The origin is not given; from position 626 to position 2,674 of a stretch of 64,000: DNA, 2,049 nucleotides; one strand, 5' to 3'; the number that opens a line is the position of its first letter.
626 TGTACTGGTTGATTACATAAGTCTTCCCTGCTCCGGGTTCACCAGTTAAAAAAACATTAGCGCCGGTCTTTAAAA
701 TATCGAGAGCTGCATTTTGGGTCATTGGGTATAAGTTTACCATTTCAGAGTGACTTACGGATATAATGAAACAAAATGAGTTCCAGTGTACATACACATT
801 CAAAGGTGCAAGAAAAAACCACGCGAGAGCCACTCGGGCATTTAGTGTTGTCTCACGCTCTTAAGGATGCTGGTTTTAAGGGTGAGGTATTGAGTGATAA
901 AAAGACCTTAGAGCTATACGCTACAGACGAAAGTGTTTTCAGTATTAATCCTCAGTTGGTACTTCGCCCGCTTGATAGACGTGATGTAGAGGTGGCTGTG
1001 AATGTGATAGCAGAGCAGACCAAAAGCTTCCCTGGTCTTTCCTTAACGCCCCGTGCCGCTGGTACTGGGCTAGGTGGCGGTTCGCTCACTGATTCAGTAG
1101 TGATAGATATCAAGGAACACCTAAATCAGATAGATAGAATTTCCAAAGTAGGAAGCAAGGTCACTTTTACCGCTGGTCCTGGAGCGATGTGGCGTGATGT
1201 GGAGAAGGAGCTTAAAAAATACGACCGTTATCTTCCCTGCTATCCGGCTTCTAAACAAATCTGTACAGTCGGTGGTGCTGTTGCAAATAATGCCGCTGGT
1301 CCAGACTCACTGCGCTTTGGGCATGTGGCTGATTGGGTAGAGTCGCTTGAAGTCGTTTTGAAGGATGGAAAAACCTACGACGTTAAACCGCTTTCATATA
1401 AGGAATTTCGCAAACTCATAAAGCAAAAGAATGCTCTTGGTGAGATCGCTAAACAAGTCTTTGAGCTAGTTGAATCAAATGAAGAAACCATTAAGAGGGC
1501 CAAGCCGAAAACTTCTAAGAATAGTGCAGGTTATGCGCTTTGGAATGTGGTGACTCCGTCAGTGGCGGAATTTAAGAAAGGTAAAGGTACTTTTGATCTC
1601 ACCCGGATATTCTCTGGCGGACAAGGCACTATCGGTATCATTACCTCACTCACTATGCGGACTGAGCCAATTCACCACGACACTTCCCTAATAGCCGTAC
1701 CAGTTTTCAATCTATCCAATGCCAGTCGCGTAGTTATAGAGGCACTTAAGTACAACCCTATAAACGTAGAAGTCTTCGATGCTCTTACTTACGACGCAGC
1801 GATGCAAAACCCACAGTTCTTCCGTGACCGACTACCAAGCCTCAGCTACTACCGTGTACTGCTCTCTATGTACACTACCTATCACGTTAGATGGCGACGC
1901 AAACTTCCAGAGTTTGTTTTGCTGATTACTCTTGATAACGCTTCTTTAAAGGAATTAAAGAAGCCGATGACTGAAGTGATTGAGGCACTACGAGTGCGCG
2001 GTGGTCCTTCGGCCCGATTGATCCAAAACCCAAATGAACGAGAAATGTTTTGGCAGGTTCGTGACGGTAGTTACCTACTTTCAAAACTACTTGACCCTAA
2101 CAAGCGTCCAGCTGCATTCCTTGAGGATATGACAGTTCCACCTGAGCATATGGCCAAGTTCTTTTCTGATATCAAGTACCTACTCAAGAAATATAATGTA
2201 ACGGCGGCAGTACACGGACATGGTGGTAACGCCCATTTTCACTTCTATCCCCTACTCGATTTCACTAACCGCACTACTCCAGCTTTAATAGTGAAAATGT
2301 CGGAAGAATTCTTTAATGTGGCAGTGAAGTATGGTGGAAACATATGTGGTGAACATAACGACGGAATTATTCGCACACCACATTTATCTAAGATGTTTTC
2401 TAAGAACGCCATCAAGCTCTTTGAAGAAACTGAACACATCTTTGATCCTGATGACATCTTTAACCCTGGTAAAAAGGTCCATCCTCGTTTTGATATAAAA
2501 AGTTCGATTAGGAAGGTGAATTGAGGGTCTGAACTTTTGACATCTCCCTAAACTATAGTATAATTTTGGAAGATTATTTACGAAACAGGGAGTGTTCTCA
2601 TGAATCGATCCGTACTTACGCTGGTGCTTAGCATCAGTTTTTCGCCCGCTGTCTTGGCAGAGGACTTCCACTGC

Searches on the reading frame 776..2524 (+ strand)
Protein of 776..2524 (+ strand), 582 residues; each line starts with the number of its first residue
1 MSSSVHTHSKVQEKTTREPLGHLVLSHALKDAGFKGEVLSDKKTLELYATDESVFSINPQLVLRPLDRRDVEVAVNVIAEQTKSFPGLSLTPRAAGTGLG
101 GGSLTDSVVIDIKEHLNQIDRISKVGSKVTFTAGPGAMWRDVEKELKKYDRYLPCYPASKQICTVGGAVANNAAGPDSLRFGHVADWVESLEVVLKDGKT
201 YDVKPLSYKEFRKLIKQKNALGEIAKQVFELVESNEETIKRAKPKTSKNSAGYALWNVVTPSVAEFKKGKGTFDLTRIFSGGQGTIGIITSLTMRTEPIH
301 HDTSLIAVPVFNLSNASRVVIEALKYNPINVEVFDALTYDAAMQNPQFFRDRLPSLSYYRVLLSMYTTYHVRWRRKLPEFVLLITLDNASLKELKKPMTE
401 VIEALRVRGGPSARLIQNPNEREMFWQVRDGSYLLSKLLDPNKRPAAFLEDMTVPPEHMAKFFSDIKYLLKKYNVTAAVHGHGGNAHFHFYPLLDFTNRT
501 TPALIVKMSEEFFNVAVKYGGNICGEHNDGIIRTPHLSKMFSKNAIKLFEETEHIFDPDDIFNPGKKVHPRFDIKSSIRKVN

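Call 51: find_encoding_contigs(protein=window:776-2524:+, flank=10000, max_places=4)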
Protein window:776-2524:+ (582 aa): 2 contigs read that carry it; 2 places shown.
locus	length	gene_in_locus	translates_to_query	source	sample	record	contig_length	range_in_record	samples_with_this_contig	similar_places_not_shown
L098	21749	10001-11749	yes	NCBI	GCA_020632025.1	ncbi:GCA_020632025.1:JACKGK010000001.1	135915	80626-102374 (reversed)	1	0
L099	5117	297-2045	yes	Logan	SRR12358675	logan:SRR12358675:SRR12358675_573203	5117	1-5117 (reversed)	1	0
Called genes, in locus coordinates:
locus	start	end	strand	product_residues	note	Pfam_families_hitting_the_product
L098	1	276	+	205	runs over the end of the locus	PF21176:RecR_HhH (weak), PF13662:Toprim_4 (weak), PF21175:RecR_C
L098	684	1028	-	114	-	PF00829:Ribosomal_L21p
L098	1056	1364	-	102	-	-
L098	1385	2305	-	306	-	PF02646:RmuC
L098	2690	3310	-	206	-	-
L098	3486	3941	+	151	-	PF09424:YqeY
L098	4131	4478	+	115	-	-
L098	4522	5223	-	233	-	PF01509:TruB_N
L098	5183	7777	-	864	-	PF00690:Cation_ATPase_N, PF00122:E1-E2_ATPase, PF00702:Hydrolase, PF08282:Hydrolase_3 (weak), PF00689:Cation_ATPase_C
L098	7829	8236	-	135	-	PF01863:YgjP-like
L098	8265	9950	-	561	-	PF03266:NTPase_1 (faint), PF05970:PIF1, PF07728:AAA_5 (faint), PF13245:AAA_19, PF13401:AAA_22, PF13604:AAA_30, PF14493:HTH_40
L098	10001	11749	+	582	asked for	PF01565:FAD_binding_4, PF02913:FAD-oxidase_C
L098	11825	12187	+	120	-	PF01551:Peptidase_M23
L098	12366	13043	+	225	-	-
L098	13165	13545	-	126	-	-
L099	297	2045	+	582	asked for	PF01565:FAD_binding_4, PF02913:FAD-oxidase_C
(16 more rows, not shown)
